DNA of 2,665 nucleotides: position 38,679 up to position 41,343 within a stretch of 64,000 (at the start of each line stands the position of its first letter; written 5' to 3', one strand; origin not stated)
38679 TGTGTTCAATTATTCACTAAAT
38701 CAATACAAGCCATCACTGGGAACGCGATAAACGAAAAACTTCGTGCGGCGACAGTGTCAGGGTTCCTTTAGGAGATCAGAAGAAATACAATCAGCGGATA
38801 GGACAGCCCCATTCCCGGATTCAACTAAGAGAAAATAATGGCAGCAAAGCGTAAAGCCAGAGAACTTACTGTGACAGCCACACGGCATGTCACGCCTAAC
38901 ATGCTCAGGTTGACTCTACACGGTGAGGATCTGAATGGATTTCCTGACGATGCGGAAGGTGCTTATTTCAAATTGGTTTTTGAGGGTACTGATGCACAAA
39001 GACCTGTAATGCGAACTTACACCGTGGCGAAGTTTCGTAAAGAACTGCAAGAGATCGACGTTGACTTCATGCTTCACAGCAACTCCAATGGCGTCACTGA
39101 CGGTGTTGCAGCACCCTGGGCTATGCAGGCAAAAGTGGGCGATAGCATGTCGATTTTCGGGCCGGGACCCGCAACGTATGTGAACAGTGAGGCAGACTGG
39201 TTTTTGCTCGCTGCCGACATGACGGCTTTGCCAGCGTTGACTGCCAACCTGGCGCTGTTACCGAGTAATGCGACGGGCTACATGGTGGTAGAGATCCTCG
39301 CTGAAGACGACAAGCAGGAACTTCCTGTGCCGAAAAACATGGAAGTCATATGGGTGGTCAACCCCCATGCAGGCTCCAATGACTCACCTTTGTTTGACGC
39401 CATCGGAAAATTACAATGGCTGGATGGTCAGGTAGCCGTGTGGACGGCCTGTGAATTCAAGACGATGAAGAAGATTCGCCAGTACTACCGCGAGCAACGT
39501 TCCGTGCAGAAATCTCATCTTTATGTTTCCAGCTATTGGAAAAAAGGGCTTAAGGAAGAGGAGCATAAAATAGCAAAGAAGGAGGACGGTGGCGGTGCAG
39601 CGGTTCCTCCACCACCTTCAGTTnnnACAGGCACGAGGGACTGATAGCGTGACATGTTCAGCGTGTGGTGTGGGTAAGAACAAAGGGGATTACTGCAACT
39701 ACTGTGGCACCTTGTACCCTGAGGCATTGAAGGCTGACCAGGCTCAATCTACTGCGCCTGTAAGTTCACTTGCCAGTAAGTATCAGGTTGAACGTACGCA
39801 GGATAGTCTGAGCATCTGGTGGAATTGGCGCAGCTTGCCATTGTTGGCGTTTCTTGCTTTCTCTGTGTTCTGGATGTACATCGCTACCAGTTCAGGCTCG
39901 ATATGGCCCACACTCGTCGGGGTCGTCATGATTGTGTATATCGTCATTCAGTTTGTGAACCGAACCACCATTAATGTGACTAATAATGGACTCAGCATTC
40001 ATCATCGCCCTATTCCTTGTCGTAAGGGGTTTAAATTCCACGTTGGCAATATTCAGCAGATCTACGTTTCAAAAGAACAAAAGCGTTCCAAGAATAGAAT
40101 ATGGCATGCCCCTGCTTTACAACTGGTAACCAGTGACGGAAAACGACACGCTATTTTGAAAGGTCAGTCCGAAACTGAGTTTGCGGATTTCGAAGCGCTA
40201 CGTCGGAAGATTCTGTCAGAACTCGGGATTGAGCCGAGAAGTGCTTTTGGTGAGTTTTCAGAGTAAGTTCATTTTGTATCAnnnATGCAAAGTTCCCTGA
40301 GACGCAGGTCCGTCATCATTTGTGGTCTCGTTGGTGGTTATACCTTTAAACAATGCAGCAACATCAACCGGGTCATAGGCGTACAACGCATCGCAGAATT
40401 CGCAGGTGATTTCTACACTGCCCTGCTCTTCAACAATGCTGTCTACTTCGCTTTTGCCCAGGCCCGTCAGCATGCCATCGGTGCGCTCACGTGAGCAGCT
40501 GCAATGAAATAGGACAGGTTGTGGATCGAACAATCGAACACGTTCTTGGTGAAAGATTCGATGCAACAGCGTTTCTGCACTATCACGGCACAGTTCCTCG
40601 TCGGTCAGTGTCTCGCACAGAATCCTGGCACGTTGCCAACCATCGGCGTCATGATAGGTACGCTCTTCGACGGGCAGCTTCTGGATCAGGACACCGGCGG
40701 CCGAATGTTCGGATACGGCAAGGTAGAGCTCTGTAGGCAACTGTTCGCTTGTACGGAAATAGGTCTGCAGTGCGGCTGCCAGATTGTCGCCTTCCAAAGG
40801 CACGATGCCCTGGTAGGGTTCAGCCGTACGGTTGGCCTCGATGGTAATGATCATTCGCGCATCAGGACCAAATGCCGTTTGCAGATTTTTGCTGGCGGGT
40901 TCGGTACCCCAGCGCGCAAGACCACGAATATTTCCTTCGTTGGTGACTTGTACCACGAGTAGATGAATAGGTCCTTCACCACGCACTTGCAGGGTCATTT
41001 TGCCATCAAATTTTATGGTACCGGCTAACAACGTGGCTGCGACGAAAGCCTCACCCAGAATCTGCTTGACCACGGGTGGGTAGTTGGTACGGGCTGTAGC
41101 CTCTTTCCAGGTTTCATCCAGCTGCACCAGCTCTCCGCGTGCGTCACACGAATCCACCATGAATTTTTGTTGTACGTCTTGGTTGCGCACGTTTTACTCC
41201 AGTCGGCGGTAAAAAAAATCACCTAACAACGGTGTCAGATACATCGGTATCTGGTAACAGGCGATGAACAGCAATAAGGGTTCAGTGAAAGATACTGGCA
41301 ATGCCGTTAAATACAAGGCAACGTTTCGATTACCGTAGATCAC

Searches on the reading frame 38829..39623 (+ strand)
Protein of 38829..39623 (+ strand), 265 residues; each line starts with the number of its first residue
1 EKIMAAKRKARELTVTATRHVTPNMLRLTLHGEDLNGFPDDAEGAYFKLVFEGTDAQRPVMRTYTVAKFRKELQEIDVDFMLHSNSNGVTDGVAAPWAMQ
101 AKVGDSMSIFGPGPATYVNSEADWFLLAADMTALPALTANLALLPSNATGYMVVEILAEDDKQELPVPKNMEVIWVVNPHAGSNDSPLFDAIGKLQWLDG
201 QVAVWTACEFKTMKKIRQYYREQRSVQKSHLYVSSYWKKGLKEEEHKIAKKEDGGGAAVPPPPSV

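Call 70: search_protein_families(library=pfam, proteins=[window:38829-39623:+], max_evalue=0.00001)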
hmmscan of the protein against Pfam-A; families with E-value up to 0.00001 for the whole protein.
window:38829-39623:+ (265 aa): 2 families
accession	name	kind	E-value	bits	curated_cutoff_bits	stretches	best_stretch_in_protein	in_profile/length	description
PF04954.18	SIP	-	1e-33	116.8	26.3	1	122-240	1-119/119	Siderophore-interacting protein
PF08021.17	FAD_binding_9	-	6.6e-29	101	23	2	55-113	64-117/120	Siderophore-interacting FAD-binding domain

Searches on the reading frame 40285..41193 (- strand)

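Call 70: search_protein_families(library=pfam, proteins=[window:40285-41193:-], max_evalue=0.00001)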
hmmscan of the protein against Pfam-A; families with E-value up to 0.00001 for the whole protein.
window:40285-41193:- (303 aa): 1 family
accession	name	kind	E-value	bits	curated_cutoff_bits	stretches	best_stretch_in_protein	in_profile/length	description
PF01430.24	HSP33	-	3.5e-78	263.3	21.4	1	6-274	1-273/273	Hsp33 protein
